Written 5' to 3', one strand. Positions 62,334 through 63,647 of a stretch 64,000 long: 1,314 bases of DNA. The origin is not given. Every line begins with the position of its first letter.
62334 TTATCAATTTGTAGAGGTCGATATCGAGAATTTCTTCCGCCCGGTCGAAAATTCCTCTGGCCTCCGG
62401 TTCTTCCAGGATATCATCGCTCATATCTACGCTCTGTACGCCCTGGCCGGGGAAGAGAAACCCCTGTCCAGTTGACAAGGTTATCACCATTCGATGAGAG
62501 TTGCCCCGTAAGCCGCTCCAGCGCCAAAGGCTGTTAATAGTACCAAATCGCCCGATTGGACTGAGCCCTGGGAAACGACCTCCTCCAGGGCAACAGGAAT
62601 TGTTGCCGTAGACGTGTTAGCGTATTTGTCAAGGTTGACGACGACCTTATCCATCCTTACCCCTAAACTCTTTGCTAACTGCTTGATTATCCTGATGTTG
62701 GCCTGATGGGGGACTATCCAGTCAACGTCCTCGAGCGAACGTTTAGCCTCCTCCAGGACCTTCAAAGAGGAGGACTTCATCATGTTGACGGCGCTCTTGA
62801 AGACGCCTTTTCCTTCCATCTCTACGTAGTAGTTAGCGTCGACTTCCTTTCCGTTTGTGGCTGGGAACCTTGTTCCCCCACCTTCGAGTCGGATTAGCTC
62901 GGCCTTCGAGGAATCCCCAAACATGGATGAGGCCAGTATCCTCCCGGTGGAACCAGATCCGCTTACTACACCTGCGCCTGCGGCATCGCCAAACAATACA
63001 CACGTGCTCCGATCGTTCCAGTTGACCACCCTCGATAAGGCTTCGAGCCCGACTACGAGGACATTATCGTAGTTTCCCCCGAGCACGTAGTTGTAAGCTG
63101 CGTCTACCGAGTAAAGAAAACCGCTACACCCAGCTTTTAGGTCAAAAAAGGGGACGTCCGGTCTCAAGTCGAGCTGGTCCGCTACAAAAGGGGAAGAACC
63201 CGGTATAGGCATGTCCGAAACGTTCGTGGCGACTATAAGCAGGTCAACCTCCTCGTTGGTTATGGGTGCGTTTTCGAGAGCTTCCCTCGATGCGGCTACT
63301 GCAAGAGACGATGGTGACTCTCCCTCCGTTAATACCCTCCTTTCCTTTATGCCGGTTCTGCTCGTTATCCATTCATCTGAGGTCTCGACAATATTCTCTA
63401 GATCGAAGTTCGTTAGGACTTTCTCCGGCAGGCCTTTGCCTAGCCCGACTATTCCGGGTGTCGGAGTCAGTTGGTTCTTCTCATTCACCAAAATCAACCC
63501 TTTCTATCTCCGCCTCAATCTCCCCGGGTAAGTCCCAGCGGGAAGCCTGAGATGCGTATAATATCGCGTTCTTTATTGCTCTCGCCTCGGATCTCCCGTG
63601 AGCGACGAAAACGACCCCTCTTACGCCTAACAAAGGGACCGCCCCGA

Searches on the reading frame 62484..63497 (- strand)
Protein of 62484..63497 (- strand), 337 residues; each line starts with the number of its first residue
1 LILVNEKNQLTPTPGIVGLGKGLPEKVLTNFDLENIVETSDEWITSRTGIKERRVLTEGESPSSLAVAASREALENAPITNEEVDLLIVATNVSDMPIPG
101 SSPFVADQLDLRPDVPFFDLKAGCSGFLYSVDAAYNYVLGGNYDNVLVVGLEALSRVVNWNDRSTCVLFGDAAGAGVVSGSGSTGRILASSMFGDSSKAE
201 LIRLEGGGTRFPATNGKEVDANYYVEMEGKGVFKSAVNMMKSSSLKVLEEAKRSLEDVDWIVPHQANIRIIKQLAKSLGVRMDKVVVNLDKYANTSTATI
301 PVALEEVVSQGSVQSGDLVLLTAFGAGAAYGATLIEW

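Call 74: search_protein_families(library=pfam, proteins=[window:62484-63497:-], max_evalue=1e-8)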
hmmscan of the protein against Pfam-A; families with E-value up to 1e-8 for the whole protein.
window:62484-63497:- (337 aa): 2 families
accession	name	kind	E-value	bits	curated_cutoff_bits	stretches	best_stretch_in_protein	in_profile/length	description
PF08541.16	ACP_syn_III_C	-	2.7e-34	117.6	26.6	1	248-337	1-90/90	3-Oxoacyl-[acyl-carrier-protein (ACP)] synthase III C terminal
PF08545.16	ACP_syn_III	-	1.6e-25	89.2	24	1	118-195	1-79/80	3-Oxoacyl-[acyl-carrier-protein (ACP)] synthase III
